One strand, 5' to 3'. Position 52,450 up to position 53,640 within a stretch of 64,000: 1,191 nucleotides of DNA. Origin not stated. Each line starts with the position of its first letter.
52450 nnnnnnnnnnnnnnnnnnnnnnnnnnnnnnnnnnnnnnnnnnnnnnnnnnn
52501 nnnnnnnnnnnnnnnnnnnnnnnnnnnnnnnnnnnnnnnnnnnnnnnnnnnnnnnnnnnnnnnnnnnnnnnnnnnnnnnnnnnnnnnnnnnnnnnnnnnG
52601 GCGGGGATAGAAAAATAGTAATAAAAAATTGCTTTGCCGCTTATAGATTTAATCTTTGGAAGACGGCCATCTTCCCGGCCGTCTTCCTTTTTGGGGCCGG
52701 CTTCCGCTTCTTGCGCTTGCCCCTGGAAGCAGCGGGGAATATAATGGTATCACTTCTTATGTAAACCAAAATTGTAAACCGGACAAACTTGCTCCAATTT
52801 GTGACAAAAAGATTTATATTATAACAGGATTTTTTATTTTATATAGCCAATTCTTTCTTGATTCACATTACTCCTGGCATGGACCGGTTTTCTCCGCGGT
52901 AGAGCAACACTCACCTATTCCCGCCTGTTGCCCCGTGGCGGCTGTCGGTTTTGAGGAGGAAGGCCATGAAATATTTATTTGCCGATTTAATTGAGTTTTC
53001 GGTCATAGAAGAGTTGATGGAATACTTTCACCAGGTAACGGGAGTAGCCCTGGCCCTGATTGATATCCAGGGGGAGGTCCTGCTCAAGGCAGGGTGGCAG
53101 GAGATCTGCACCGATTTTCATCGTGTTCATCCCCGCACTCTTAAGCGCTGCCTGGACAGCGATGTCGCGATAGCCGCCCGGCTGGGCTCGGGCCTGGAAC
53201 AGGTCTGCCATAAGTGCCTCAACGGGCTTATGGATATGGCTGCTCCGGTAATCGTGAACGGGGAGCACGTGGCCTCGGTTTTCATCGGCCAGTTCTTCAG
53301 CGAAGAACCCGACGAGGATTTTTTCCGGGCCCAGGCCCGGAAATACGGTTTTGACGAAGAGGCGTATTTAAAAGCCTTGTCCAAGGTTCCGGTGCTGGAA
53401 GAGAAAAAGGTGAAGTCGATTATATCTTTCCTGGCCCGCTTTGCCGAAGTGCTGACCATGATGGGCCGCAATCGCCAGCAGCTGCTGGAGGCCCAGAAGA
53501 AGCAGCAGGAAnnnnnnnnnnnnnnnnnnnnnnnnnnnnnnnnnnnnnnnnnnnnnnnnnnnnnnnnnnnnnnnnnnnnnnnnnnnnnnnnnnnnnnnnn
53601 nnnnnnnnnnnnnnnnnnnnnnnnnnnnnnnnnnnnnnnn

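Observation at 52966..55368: PocR-PAS-PAS-GGDEF-HD-GYP: a single polypeptide that could both make and break c-di-GMP, gated by a PocR ligand pocket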

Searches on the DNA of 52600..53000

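Call 42: search_rna_families(source=window, start=52600, end=53000, threshold=evalue, max_evalue=5)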
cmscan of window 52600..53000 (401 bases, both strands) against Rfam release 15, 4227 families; matches with E-value up to 5: 2.
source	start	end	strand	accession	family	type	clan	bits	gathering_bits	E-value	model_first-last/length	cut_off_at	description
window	52605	52692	+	RF00112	CyaR_RyeE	Gene; sRNA;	-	18.3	47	0.94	1-85/85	no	CyaR/Rye RNA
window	52600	52698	-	RF04321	tmRNA_permuted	Gene;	-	11.7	47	2.9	1-210/213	3'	permuted transfer-messenger RNA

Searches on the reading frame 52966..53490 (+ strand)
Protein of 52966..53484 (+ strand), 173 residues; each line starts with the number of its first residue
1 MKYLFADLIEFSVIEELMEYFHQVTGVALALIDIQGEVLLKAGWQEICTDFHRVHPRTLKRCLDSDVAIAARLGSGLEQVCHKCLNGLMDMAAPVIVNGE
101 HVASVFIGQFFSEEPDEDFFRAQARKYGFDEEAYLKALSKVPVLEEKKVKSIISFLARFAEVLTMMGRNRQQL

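Call 21: find_homologous_proteins(query=window:52966-53484:+, max_evalue=0.00001)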
Query seq(173 aa) (173 aa): 5 proteins with E <= 0.00001 among 171 candidates.
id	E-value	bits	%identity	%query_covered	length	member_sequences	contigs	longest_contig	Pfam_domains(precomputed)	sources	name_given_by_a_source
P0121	1.6e-50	189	50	97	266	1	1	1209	PF13426.14,PF13188.14,PF10114.16,PF08448.17,PF00989.32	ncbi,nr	ncbi:MAG: PocR ligand-binding domain-containing protein, partial [Rhodocyclaceae bacterium]|nr:PocR 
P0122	4.4e-49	185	47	99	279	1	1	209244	PF08447.19,PF13426.14,PF10114.16,PF00989.32,PF14598.13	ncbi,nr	ncbi:MAG: PocR ligand-binding domain-containing protein [Bacteroidales bacterium]|nr:PocR ligand-bin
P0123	3.5e-37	146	50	78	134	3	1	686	PF10114.16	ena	-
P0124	1.8e-36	144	49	79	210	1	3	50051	PF10114.16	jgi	jgi:ligand-binding sensor protein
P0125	2.5e-16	78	48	46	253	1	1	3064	PF13426.14,PF13188.14,PF10114.16,PF08448.17,PF00989.32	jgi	jgi:PAS domain S-box-containing protein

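Call 26: find_homologous_proteins(query=A2, max_evalue=0.00001)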
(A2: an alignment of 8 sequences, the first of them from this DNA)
Query A2 (8 sequences) (175 aa, profile of the alignment): 112 proteins with E <= 0.00001 among 2302 candidates.
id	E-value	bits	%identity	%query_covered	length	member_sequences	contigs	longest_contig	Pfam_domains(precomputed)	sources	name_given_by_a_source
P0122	1.5e-75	271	47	100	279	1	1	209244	PF08447.19,PF13426.14,PF10114.16,PF00989.32,PF14598.13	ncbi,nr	ncbi:MAG: PocR ligand-binding domain-containing protein [Bacteroidales bacterium]|nr:PocR ligand-bin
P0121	7.4e-74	265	50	96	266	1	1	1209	PF13426.14,PF13188.14,PF10114.16,PF08448.17,PF00989.32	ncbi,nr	ncbi:MAG: PocR ligand-binding domain-containing protein, partial [Rhodocyclaceae bacterium]|nr:PocR 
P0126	1.1e-71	258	46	96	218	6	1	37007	PF10114.16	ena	-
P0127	1.2e-70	255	42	97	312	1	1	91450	PF10114.16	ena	-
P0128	1.9e-70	254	42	96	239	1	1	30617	PF10114.16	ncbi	-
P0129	5.2e-69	249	46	93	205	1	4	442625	PF10114.16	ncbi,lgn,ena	-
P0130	5.3e-69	249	42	97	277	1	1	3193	PF10114.16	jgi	-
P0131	3.6e-68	247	40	91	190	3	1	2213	PF10114.16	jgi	jgi:ligand-binding sensor protein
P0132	6.5e-68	246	42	94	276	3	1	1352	PF10114.16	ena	-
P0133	1.8e-67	244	40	90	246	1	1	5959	PF10114.16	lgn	-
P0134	2.4e-67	244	43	97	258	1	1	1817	PF10114.16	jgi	-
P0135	5.2e-67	243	43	93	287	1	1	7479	PF10114.16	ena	-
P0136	6.6e-67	242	43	93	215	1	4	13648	PF10114.16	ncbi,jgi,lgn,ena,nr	ncbi:MAG: hypothetical protein FJ119_09955 [Deltaproteobacteria bacterium]|nr:hypothetical protein [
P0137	5.8e-66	239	38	93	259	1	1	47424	PF10114.16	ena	-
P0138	2.6e-65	237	37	94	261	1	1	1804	PF10114.16,PF00512.32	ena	-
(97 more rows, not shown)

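Call 30: search_protein_representatives(protein=window:52966-53484:+)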
Query: 173 residues. Proteins with E-value up to 0.001 (for the whole library): 7730; up to 1e-10: 5447; up to 1e-30: 3428. The best 150 are listed.
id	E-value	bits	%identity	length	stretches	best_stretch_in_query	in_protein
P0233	2.9e-83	294.1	42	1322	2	4-170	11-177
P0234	5.7e-83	293.2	41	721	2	5-170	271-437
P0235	6.0e-82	289.9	43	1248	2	8-169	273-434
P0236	6.0e-81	286.6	42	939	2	5-170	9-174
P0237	1.3e-79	282.3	40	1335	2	6-167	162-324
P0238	3.8e-79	280.7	43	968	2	18-170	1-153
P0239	2.7e-78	278.0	42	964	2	6-166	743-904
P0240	2.7e-68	245.5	39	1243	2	5-164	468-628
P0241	7.3e-66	237.5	37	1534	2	6-164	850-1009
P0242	4.1e-62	225.3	37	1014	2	2-164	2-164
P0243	3.3e-61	222.4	39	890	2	6-171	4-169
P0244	4.5e-60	218.7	36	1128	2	1-167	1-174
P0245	5.8e-57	208.6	37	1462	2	7-164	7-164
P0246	6.2e-57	208.5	35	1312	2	1-170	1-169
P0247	7.7e-55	201.7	37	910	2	1-164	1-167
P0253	2.3e-51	190.4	50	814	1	2-166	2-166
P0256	6.8e-51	188.9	48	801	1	5-167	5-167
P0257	7.3e-51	188.8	50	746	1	5-168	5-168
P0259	2.1e-50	187.3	51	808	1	1-170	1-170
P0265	5.9e-50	185.8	47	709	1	5-169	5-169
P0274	2.0e-49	184.1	49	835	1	5-173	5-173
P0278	3.4e-49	183.3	49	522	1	1-169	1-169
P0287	7.8e-49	182.2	47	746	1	1-167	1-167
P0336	1.4e-47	178.1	46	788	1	5-170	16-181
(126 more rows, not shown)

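Call 33: search_protein_families(library=pfam, proteins=[P0253, P0256, P0257, P0259, P0265, P0278, P0336, P0238, P0274, P0287], max_evalue=0.00001)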
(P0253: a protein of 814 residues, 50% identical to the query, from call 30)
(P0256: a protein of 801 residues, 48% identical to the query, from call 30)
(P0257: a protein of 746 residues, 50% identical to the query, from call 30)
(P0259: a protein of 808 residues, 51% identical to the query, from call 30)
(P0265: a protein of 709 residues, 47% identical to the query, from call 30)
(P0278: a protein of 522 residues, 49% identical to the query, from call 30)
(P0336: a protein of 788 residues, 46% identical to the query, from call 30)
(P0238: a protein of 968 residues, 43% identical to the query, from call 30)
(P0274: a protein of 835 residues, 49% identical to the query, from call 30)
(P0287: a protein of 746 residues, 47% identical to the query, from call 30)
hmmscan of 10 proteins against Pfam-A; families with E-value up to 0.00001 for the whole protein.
P0253 (814 aa): 6 families
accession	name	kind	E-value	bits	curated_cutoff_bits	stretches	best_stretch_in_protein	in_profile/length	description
PF10114.15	PocR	-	7.6e-52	175.8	23.9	1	7-168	1-162/162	Sensory domain found in PocR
PF02518.31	HATPase_c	-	4.3e-22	79.1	26.4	1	703-810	2-107/111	Histidine kinase-, DNA gyrase B-, and HSP90-like ATPase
PF08447.18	PAS_3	-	4.8e-17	62.4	25.6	1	473-551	5-83/89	PAS fold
PF08448.16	PAS_4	-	8.8e-15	55.3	23.1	1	193-309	3-109/110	PAS fold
PF13426.13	PAS_9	-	1.8e-13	51.1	27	1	195-307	1-103/103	PAS domain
PF00512.31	HisKA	-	5.7e-13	49.1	26.9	1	595-658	3-63/66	His Kinase A (phospho-acceptor) domain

P0256 (801 aa): 8 families
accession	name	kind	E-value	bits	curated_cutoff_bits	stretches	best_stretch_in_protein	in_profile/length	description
PF10114.15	PocR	-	1.8e-53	181.1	23.9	1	8-166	2-160/162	Sensory domain found in PocR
PF13426.13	PAS_9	-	2.1e-25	89.4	27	2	196-295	2-103/103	PAS domain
PF02518.31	HATPase_c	-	1.7e-21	77.2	26.4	1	690-800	1-109/111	Histidine kinase-, DNA gyrase B-, and HSP90-like ATPase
PF13188.13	PAS_8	-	3.9e-20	71.4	21.8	1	434-492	1-58/65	PAS domain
PF00989.32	PAS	-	1.7e-18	67.1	22.6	1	185-293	1-113/113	PAS fold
PF00512.31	HisKA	-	1.2e-12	48.1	26.9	1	583-646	3-63/66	His Kinase A (phospho-acceptor) domain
PF08447.18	PAS_3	-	6.6e-11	42.8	25.6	1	460-540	4-85/89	PAS fold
PF08448.16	PAS_4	-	2e-10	41.3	23.1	0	441-551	2-109/110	PAS fold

P0257 (746 aa): 6 families
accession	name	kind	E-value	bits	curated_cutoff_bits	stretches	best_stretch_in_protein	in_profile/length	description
PF10114.15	PocR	-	8.3e-50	169.2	23.9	1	7-166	1-160/162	Sensory domain found in PocR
PF08447.18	PAS_3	-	1.7e-44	150.5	25.6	2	208-297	2-89/89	PAS fold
PF13426.13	PAS_9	-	4.9e-38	130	27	3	576-678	2-103/103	PAS domain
PF00989.32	PAS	-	9.8e-26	90.4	22.6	2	316-426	2-113/113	PAS fold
PF13188.13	PAS_8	-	2.3e-22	78.5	21.8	0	315-368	1-50/65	PAS domain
PF08448.16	PAS_4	-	1.2e-19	71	23.1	0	573-678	3-107/110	PAS fold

P0259 (808 aa): 8 families
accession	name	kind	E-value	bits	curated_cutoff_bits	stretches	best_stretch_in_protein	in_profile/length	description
PF10114.15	PocR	-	3.8e-53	180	23.9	1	7-167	1-161/162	Sensory domain found in PocR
PF02518.31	HATPase_c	-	2.3e-27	96.1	26.4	1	531-644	1-108/111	Histidine kinase-, DNA gyrase B-, and HSP90-like ATPase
PF00072.30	Response_reg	-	2e-26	92.8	30.2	1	681-794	2-110/111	Response regulator receiver domain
PF00512.31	HisKA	-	4.1e-19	68.8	26.9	1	418-483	1-65/66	His Kinase A (phospho-acceptor) domain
PF08448.16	PAS_4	-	6.5e-18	65.4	23.1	1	191-295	1-109/110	PAS fold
PF13426.13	PAS_9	-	1.6e-12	48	27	1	196-293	2-103/103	PAS domain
PF00989.32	PAS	-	5.5e-11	42.9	22.6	1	187-291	3-113/113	PAS fold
PF13188.13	PAS_8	-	3.6e-08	33.5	21.8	0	186-223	2-41/65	PAS domain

P0265 (709 aa): 7 families
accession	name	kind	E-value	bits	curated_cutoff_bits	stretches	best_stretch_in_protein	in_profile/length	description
PF10114.15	PocR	-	9.8e-52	175.4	23.9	1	7-166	1-160/162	Sensory domain found in PocR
PF13426.13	PAS_9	-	4.5e-40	136.5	27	3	314-414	2-103/103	PAS domain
PF00989.32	PAS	-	1.4e-38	131.8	22.6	3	428-538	2-112/113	PAS fold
PF08448.16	PAS_4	-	2.9e-25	89.1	23.1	1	434-544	2-110/110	PAS fold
PF13188.13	PAS_8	-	7.3e-25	86.4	21.8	0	427-488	1-61/65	PAS domain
PF08447.18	PAS_3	-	3.3e-19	69.4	25.6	1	452-530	4-83/89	PAS fold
PF12860.13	PAS_7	-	4.3e-11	43.4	27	0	191-302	1-114/115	PAS fold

P0278 (522 aa): 6 families
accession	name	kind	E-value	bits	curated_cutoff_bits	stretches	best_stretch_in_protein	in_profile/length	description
PF10114.15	PocR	-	1.9e-52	177.7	23.9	1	7-167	1-161/162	Sensory domain found in PocR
PF13487.12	HD_5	-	5.1e-37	127.7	27.2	1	341-506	2-170/170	HD domain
PF01966.28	HD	-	2.6e-19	70.1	22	1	353-475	1-116/116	HD domain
PF08448.16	PAS_4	-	3.5e-09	37.3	23.1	1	284-326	68-110/110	PAS fold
PF13426.13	PAS_9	-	1.7e-08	35.1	27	1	203-323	2-103/103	PAS domain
PF00989.32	PAS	-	5e-07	30.2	22.6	1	192-236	1-45/113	PAS fold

P0336 (788 aa): 5 families
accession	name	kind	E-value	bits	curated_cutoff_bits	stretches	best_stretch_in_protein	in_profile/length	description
PF10114.15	PocR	-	2e-53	180.9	23.9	1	18-178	1-161/162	Sensory domain found in PocR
PF00990.26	GGDEF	-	1.9e-48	164.7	23.8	1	622-782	2-161/161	Diguanylate cyclase, GGDEF domain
PF02518.31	HATPase_c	-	4.8e-32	111.1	26.4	1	312-422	2-109/111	Histidine kinase-, DNA gyrase B-, and HSP90-like ATPase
PF00072.30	Response_reg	-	8.8e-29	100.4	30.2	1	463-575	1-110/111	Response regulator receiver domain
PF00512.31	HisKA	-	1.7e-17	63.7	26.9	1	198-264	2-65/66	His Kinase A (phospho-acceptor) domain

P0238 (968 aa): 4 families
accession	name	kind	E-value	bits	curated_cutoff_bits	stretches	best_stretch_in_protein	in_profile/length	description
PF10114.15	PocR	-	3e-96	320.1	23.9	2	209-370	1-161/162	Sensory domain found in PocR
PF00563.25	EAL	-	2.6e-78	263.1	31.3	1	701-934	4-236/236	EAL domain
PF00990.26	GGDEF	-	2.1e-49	167.8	23.8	1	522-678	1-160/161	Diguanylate cyclase, GGDEF domain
PF08447.18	PAS_3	-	3.8e-09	37.1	25.6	1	419-505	3-89/89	PAS fold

P0274 (835 aa): 9 families
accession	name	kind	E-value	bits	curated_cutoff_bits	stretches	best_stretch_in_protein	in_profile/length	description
PF10114.15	PocR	-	3.9e-53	180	23.9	1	7-167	1-161/162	Sensory domain found in PocR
PF08447.18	PAS_3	-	5.1e-28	97.6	25.6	2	236-325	2-89/89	PAS fold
PF02518.31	HATPase_c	-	1.7e-21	77.2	26.4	1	574-690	2-110/111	Histidine kinase-, DNA gyrase B-, and HSP90-like ATPase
PF13426.13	PAS_9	-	1.5e-20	73.8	27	1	350-452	2-103/103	PAS domain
PF00072.30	Response_reg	-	3.6e-17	63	30.2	1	715-830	1-110/111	Response regulator receiver domain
PF00989.32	PAS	-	8e-17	61.7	22.6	1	341-450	3-113/113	PAS fold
PF08448.16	PAS_4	-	4e-13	50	23.1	1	346-454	2-109/110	PAS fold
PF13188.13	PAS_8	-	3.9e-08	33.3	21.8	0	340-385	2-48/65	PAS domain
PF00512.31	HisKA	-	2.1e-07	31.3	26.9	1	470-532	3-64/66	His Kinase A (phospho-acceptor) domain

P0287 (746 aa): 6 families
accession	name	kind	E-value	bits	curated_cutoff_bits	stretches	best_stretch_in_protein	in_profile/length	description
PF10114.15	PocR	-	1.1e-49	168.7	23.9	1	7-166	1-160/162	Sensory domain found in PocR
PF08448.16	PAS_4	-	1.5e-31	109.3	23.1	1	191-298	1-108/110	PAS fold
PF13426.13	PAS_9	-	5e-21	75.4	27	0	485-548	42-103/103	PAS domain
PF08447.18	PAS_3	-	2.3e-15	57.1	25.6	1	458-542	3-88/89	PAS fold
PF13188.13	PAS_8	-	1.2e-13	50.8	21.8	0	563-613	3-53/65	PAS domain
PF00989.32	PAS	-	2.3e-13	50.6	22.6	0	563-681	3-113/113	PAS fold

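Call 43: predict_structure(alignment_id=A3)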
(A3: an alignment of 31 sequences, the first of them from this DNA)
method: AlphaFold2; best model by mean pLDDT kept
length: 175 residues; sequences in the alignment: 31
mean_pLDDT: 94.9   pTM: 0.87
mean pLDDT of the five models: 94.9, 94.8, 94.4, 94.0, 93.1
residues with pLDDT >= 90: 161; 70-90: 13; 50-70: 1; < 50: 0
segments of 3 or more residues with pLDDT < 50: none
pLDDT, mean of each block of 10 residues (from residue 1): 83 95 95 93 97 98 96 92 96 95 96 97 98 98 95 95 96 92
secondary structure, 60 per line:
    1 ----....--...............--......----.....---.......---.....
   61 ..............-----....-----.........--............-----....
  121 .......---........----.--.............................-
elements in order: H5-8 H11-25 E28-33 E38-42 H46-52 H56-74 E80-83 E89-97 E100-111 H117-127 H131-138 H146-174
